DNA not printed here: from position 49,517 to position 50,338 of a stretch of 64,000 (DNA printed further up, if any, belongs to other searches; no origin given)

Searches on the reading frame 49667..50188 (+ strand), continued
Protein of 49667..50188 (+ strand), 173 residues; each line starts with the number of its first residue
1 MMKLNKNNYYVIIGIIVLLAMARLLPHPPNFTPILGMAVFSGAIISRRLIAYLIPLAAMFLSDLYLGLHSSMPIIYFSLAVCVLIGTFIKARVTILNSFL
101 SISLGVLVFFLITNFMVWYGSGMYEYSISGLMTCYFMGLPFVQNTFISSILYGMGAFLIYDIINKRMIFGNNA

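Call 60: find_homologous_proteins(query=A2, max_evalue=1e-10)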
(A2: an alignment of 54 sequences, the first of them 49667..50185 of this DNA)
Query A2 (54 sequences) (173 aa, profile of the alignment): 2966 proteins with E <= 1e-10 among 8000 candidates; the best 120 are listed.
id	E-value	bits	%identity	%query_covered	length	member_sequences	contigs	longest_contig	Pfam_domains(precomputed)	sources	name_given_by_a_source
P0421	5.7e-66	240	45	96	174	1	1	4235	PF20221.4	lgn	-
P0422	7.3e-65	236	42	91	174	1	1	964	PF20221.4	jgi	-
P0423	1.8e-64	235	45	86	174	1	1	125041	PF20221.4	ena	-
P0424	2.4e-64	234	44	96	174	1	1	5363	PF20221.4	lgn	-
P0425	3.6e-64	234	45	87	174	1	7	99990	PF20221.4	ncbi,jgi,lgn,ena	jgi:hypothetical protein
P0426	4.3e-64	234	38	97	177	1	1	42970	PF20221.4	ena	-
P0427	7.0e-64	233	43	82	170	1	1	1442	PF20221.4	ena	-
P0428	1.3e-63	232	44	86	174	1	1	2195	PF20221.4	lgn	-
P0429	1.3e-63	232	45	88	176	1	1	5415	PF20221.4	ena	-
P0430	1.5e-63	232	37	93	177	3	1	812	PF20221.4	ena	-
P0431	1.6e-63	232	40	93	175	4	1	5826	PF20221.4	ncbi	-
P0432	2.0e-63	231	37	96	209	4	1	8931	PF20221.4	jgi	jgi:hypothetical protein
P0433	2.2e-63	231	40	90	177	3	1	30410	PF20221.4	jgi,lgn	-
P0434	3.0e-63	231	41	76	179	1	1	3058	PF20221.4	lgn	-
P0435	3.2e-63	231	44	86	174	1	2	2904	PF20221.4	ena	-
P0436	3.7e-63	230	44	82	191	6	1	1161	PF20221.4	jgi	jgi:hypothetical protein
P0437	4.0e-63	230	45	75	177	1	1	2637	PF20221.4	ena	-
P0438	4.1e-63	230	44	86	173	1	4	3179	PF20221.4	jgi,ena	jgi:hypothetical protein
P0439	4.2e-63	230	41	93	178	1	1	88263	PF20221.4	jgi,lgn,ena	-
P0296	4.4e-63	230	41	87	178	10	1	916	PF20221.4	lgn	-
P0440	4.4e-63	230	39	86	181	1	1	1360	PF20221.4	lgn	-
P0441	4.8e-63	230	37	92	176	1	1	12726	PF20221.4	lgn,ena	-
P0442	5.6e-63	230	37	92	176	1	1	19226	PF20221.4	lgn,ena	-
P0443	5.8e-63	230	38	85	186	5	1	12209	PF20221.4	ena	-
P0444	6.2e-63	230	36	95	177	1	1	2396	PF20221.4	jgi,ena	-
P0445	7.9e-63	229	41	75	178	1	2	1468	PF20221.4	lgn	-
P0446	8.2e-63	229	42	91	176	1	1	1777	PF20221.4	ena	-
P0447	8.6e-63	229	39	95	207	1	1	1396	PF20221.4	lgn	-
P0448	9.0e-63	229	36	95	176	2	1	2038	PF20221.4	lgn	-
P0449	9.2e-63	229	40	94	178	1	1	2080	PF20221.4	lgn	-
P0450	9.3e-63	229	47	84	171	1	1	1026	PF20221.4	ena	-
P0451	1.0e-62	229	42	93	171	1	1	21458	PF20221.4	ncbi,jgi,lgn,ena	-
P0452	1.1e-62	229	39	96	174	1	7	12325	PF20221.4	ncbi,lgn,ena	-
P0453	1.1e-62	229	39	86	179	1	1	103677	PF20221.4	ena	-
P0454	1.1e-62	229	40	86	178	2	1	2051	PF20221.4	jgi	jgi:hypothetical protein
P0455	1.2e-62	229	39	95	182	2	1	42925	PF20221.4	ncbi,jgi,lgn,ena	jgi:hypothetical protein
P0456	1.2e-62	229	46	82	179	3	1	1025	PF20221.4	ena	-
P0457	1.3e-62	229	39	87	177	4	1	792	PF20221.4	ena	-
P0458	1.4e-62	229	40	87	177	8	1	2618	PF20221.4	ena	-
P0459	1.4e-62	229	36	94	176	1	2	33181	PF20221.4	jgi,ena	-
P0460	1.4e-62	229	42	86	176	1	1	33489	PF20221.4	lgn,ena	-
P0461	1.5e-62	229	40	88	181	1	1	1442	PF20221.4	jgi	jgi:hypothetical protein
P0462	1.7e-62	228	36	95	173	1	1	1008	PF20221.4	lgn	-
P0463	1.8e-62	228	42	92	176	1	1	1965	PF20221.4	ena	-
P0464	1.9e-62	228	41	95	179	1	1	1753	PF20221.4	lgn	-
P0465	1.9e-62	228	47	77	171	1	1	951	PF20221.4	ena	-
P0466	2.0e-62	228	44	85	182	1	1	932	PF20221.4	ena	-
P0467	2.1e-62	228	44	86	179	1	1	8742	PF20221.4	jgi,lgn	jgi:hypothetical protein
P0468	2.2e-62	228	39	88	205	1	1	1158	PF20221.4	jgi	jgi:hypothetical protein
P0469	2.3e-62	228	38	94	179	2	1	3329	PF20221.4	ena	-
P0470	2.4e-62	228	42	89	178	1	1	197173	PF20221.4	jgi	jgi:hypothetical protein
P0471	2.4e-62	228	36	95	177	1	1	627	PF20221.4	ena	-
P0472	2.5e-62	228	34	96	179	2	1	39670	PF20221.4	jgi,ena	-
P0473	2.5e-62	228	38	96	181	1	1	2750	PF20221.4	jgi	jgi:hypothetical protein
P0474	2.8e-62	228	40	93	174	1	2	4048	PF20221.4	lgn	-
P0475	3.2e-62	227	35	94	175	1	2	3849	PF20221.4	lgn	-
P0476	3.4e-62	227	43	87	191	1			PF20221.4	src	-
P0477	3.6e-62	227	44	87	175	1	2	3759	PF20221.4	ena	-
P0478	3.8e-62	227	49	74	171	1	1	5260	PF20221.4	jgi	jgi:hypothetical protein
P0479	3.9e-62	227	40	86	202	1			PF20221.4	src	-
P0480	4.1e-62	227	37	86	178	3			PF20221.4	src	-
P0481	4.2e-62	227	41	92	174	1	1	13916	PF20221.4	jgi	jgi:hypothetical protein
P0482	4.3e-62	227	41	92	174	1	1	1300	PF20221.4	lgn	-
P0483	4.5e-62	227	40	92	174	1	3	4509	PF20221.4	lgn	-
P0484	4.8e-62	227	39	87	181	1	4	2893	PF20221.4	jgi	jgi:hypothetical protein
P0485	5.4e-62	227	36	92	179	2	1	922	PF20221.4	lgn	-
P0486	6.0e-62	227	44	82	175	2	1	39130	PF20221.4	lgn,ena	-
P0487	6.0e-62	227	45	93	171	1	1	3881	PF20221.4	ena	-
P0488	6.1e-62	226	45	82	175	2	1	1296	PF20221.4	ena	-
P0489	6.6e-62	226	36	96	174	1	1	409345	PF20221.4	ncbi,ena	-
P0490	7.1e-62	226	40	75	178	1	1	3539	PF20221.4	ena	-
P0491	7.1e-62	226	40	86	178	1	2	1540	PF20221.4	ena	-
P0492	7.5e-62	226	40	93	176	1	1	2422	PF20221.4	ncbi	-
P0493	8.0e-62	226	40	92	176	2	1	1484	PF20221.4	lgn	-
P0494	8.2e-62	226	39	85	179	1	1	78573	PF20221.4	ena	-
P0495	8.5e-62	226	37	92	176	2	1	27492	PF20221.4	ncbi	-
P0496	8.6e-62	226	44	87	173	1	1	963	PF20221.4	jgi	jgi:hypothetical protein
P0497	9.4e-62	226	48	74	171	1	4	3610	PF20221.4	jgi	jgi:hypothetical protein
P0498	9.4e-62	226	40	86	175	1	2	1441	PF20221.4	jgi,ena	-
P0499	9.5e-62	226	41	87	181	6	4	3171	PF20221.4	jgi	jgi:hypothetical protein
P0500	9.7e-62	226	43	92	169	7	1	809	PF20221.4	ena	-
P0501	9.8e-62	226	43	88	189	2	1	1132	PF20221.4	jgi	jgi:hypothetical protein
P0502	1.0e-61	226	40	95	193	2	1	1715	PF20221.4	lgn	-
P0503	1.2e-61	226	37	85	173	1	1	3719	PF20221.4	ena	-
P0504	1.2e-61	226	42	86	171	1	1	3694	PF20221.4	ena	-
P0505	1.2e-61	226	39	98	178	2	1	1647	PF20221.4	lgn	-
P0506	1.3e-61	225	36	94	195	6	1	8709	PF20221.4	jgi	-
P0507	1.4e-61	225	44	85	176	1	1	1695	PF20221.4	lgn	-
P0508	1.4e-61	225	39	90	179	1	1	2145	PF20221.4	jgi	jgi:hypothetical protein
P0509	1.4e-61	225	38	86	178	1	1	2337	PF20221.4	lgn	-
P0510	1.5e-61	225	39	95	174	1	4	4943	PF20221.4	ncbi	-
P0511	1.5e-61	225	35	90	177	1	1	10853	PF20221.4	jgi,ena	-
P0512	1.6e-61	225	39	93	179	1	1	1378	PF20221.4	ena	-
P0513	1.6e-61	225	37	95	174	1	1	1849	PF20221.4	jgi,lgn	-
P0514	1.6e-61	225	36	86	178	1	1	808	PF20221.4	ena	-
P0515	1.7e-61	225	49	84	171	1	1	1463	PF20221.4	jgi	-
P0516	1.7e-61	225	41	91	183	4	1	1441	PF20221.4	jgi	-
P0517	1.8e-61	225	39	87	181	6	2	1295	PF20221.4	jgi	jgi:hypothetical protein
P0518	2.1e-61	225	40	83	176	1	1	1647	PF20221.4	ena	-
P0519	2.1e-61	225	41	80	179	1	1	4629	PF20221.4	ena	-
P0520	2.2e-61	225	37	96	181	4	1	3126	PF20221.4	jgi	jgi:hypothetical protein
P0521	2.3e-61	225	36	86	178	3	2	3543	PF20221.4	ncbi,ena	-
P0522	2.3e-61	225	42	80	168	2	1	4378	PF20221.4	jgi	-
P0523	2.3e-61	225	39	85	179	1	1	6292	PF20221.4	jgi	jgi:hypothetical protein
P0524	2.4e-61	225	40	87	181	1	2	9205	PF20221.4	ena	-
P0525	2.5e-61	224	37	86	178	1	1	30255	PF20221.4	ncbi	-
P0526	2.6e-61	224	47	77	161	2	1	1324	PF20221.4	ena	-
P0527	2.6e-61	224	38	85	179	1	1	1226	PF20221.4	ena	-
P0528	2.8e-61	224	39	85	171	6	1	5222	PF20221.4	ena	-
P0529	2.8e-61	224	42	85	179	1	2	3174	PF20221.4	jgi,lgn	jgi:hypothetical protein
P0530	3.1e-61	224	45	89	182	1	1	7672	PF20221.4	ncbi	-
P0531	3.1e-61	224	44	84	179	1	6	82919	PF20221.4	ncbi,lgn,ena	-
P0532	3.2e-61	224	40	89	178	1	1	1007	PF20221.4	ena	-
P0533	3.3e-61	224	39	86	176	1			PF20221.4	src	-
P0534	3.5e-61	224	41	80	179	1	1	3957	PF20221.4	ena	-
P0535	3.5e-61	224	44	93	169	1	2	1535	PF20221.4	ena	-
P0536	3.5e-61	224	41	80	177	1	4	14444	PF20221.4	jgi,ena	-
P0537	3.5e-61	224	38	95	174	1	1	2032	PF20221.4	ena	-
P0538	3.7e-61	224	41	82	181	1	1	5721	PF20221.4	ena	-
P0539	3.8e-61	224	47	80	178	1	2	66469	PF20221.4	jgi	-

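Call 63: find_encoding_contigs(protein=P0489, flank=6000, max_places=1)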
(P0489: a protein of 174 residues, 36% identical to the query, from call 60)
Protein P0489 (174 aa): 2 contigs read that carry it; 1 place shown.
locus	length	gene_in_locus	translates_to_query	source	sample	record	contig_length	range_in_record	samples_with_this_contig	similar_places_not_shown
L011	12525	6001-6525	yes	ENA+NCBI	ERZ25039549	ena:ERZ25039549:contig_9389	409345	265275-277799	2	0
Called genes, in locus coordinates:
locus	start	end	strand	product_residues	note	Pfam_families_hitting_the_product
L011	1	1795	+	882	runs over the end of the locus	PF02085:Cytochrom_CIII (faint), PF14522:Cytochrome_C7 (faint), PF14537:Cytochrom_c3_2 (faint)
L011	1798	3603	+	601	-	-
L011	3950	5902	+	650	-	PF07715:Plug, PF00593:TonB_dep_Rec_b-barrel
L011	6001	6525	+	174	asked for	PF20221:DUF6580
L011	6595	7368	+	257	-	PF13344:Hydrolase_6, PF13419:HAD_2 (faint), PF00702:Hydrolase (weak), PF13242:Hydrolase_like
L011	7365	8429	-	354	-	PF02655:ATP-grasp_3, PF08443:RimK (faint), PF07478:Dala_Dala_lig_C, PF13535:ATP-grasp_4 (faint)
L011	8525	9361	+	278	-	PF13529:Peptidase_C39_2 (faint)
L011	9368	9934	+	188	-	PF00857:Isochorismatase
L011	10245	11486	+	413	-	-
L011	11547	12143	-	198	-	PF04893:Yip1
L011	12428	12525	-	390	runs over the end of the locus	-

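Call 64: find_encoding_contigs(protein=P0425, flank=6000, max_places=3)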
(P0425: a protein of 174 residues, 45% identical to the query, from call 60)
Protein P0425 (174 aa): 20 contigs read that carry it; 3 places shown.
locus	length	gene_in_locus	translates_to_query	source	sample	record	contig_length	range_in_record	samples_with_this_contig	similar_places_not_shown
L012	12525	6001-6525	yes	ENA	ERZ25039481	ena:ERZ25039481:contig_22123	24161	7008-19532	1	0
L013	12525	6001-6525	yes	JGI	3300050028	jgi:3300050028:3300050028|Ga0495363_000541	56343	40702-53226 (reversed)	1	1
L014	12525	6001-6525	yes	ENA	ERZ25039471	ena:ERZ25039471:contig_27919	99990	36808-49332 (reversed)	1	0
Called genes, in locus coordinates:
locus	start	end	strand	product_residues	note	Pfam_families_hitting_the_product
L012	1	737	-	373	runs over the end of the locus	PF02514:CobN-Mg_chel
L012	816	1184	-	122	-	PF09919:DUF2149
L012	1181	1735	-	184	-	PF01618:MotA_ExbB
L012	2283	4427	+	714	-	-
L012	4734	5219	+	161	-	-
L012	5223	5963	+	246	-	PF01902:Diphthami_syn_2_N, PF28410:Diphthami_syn_2_C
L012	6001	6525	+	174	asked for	PF20221:DUF6580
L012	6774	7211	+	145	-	PF28410:Diphthami_syn_2_C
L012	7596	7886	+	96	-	-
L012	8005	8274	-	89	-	PF01916:DS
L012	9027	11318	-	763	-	PF11824:DUF3344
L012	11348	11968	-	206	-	PF07963:N_methyl (weak), PF07596:SBP_bac_10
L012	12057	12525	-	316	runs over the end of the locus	PF01891:CbiM, PF13190:PDGLE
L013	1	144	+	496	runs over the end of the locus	PF02534:T4SS-DNA_transf (weak), PF10412:TrwB_AAD_bind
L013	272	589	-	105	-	-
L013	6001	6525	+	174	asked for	PF20221:DUF6580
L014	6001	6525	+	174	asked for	PF20221:DUF6580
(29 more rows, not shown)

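Call 65: find_encoding_contigs(protein=P0470, flank=6000, max_places=2)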
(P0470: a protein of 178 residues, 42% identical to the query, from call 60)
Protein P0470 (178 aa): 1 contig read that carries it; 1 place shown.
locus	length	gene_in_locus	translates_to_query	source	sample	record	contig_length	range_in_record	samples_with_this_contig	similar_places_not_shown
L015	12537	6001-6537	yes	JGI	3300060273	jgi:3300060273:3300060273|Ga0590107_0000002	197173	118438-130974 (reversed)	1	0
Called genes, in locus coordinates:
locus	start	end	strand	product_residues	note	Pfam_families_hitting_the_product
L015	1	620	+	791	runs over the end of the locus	-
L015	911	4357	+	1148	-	-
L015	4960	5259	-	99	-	-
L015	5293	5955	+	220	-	PF01902:Diphthami_syn_2_N, PF28410:Diphthami_syn_2_C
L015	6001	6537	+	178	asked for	PF20221:DUF6580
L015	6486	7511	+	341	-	PF01497:Peripla_BP_2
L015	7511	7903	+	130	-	PF14375:Cys_rich_CWC (weak), PF17653:DUF5522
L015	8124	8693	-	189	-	PF01169:GDT1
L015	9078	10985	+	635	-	PF04542:Sigma70_r2, PF04545:Sigma70_r4, PF08281:Sigma70_r4_2, PF13673:Acetyltransf_10 (faint), PF13508:Acetyltransf_7 (faint), PF00583:Acetyltransf_1, PF11954:DUF3471 (weak)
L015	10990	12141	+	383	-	PF02276:CytoC_RC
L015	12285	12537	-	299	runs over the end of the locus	PF00351:Biopterin_H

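Call 66: find_encoding_contigs(protein=P0453, flank=6000, max_places=2)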
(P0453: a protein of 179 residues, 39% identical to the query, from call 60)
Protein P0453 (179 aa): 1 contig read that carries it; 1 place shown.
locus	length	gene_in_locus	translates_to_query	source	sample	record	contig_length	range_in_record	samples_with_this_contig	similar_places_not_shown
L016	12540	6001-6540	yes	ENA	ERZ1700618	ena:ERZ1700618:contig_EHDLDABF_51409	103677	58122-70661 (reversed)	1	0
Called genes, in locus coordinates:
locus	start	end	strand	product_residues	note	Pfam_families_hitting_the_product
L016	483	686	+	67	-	PF00313:CSD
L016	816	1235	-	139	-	-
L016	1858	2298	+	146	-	-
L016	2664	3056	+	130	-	-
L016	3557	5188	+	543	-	PF07715:Plug, PF00593:TonB_dep_Rec_b-barrel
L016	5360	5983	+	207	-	PF28410:Diphthami_syn_2_C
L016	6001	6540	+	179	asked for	PF20221:DUF6580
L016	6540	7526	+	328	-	PF01497:Peripla_BP_2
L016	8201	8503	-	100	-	-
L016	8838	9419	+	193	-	PF07719:TPR_2 (weak)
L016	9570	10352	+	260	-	PF01513:NAD_kinase, PF20143:NAD_kinase_C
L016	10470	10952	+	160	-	PF19315:MC_hydratase, PF01575:MaoC_dehydratas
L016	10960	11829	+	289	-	PF03328:HpcH_HpaI, PF15617:C-C_Bond_Lyase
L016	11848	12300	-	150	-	PF01502:PRA-CH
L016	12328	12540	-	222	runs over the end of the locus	PF01227:GTP_cyclohydroI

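Call 67: find_encoding_contigs(protein=P0531, flank=6000, max_places=3)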
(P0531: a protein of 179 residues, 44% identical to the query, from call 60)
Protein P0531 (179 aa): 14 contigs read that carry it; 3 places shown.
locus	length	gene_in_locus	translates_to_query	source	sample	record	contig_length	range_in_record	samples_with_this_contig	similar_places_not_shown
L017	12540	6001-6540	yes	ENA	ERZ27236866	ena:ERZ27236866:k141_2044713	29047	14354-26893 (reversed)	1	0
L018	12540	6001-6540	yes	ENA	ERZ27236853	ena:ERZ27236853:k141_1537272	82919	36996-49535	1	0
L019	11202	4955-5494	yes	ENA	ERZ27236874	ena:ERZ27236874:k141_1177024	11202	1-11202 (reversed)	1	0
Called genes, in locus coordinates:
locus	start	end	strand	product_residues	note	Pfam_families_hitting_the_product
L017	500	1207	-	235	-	PF02086:MethyltransfD12 (faint)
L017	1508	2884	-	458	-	-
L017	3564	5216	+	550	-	-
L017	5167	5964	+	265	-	PF01902:Diphthami_syn_2_N, PF28410:Diphthami_syn_2_C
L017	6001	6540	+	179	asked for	PF20221:DUF6580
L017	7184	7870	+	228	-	-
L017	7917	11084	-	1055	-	PF19543:GH123_N, PF22680:Glyco_hydro_123_N_2 (faint)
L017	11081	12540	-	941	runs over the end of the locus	PF06439:3keto-disac_hyd (faint), PF13385:Laminin_G_3, PF13927:Ig_3 (faint), PF07679:I-set (faint), PF13895:Ig_2 (faint), PF13385:Laminin_G_3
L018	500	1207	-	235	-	PF02086:MethyltransfD12 (faint)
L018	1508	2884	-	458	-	-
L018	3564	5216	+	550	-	-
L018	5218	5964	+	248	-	PF01902:Diphthami_syn_2_N, PF28410:Diphthami_syn_2_C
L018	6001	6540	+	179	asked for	PF20221:DUF6580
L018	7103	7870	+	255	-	-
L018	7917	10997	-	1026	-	PF19543:GH123_N, PF22680:Glyco_hydro_123_N_2 (faint)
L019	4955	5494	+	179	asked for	PF20221:DUF6580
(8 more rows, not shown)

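Call 69: predict_structure(alignment_id=A3)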
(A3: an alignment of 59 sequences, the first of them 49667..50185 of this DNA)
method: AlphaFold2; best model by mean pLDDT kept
length: 173 residues; sequences in the alignment: 59
mean_pLDDT: 88.6   pTM: 0.83
mean pLDDT of the five models: 88.6, 87.2, 86.9, 85.0, 84.6
residues with pLDDT >= 90: 125; 70-90: 30; 50-70: 10; < 50: 8
segments of 3 or more residues with pLDDT < 50: 1-3, 169-173
pLDDT, mean of each block of 10 residues (from residue 1): 64 94 90 94 91 95 92 94 90 83 96 95 94 95 94 94 67 45
secondary structure, 60 per line:
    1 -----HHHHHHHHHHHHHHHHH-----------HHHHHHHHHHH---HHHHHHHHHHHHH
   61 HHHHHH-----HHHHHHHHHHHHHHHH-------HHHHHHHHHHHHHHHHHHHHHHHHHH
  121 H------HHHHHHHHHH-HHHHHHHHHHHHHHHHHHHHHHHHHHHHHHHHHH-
elements in order: H6-22 H34-44 H48-66 H72-87 H95-121 H128-137 H139-172

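Call 72: fold_search(model_id=the predicted structure, library=pdb)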
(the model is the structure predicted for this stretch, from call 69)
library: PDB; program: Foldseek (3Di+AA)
matches with E <= 10: 183; with E <= 0.001: 0
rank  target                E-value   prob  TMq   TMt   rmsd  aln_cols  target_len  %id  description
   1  6zg3_C                8.6e-02  0.98  0.49  0.43   6.5       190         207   14  the structure of ECF PanT transporter in a complex with a nanobody (released 2021-03-03)
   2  4hzu_S                3.0e-01  0.82  0.43  0.45   6.4       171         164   18  Structure of a bacterial energy-coupling factor transporter (released 2013-04-17)
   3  4z7f_B                3.9e-01  0.84  0.43  0.44   6.5       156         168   14  Crystal structure of FolT bound with folic acid (released 2015-07-29)
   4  4z7f_D                4.6e-01  0.95  0.58  0.60   5.1       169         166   15  Crystal structure of FolT bound with folic acid (released 2015-07-29)
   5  4huq_S                5.3e-01  0.97  0.65  0.68   4.1       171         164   12  Crystal Structure of a transporter (released 2013-04-17)
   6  3rlb_A                5.3e-01  0.84  0.53  0.53   5.8       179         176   14  Crystal structure at 2.0 A of the S-component for thiamin from an ECF-type ABC transporter (released 2011-06-29)
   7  5kc0                  5.6e-01  0.96  0.59  0.61   5.0       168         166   13  Crystal structure of TmRibU, hexagonal crystal form (released 2016-06-29)
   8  5edl                  5.9e-01  0.82  0.53  0.48   5.3       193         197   16  Crystal structure of an S-component of ECF transporter (released 2016-08-17)
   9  4zvb_B                7.9e-01  0.25  0.27  0.30  15.6       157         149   12  Crystal structure of globin domain of the E. coli DosC - form II (ferrous) (released 2015-11-11)
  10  5jsz_C                9.2e-01  0.82  0.54  0.56   5.5       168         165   12  Folate ECF transporter: apo state (released 2016-05-18)
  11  4z7f_A                9.7e-01  0.82  0.56  0.59   4.6       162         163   14  Crystal structure of FolT bound with folic acid (released 2015-07-29)
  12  4zva_A                1.0e+00  0.21  0.27  0.30  16.0       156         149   13  Crystal structure of globin domain of the E. coli DosC - form I (ferric) (released 2015-11-11)
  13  1aep                  1.2e+00  0.12  0.24  0.26  13.8       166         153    8  MOLECULAR STRUCTURE OF AN APOLIPOPROTEIN DETERMINED AT 2.5-ANGSTROMS RESOLUTION (released 1994-01-31)
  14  4rfs_S                1.3e+00  0.77  0.57  0.53   5.9       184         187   13  Structure of a pantothenate energy coupling factor transporter (released 2014-12-24)
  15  4z7f_E                1.9e+00  0.47  0.46  0.52   5.9       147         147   14  Crystal structure of FolT bound with folic acid (released 2015-07-29)
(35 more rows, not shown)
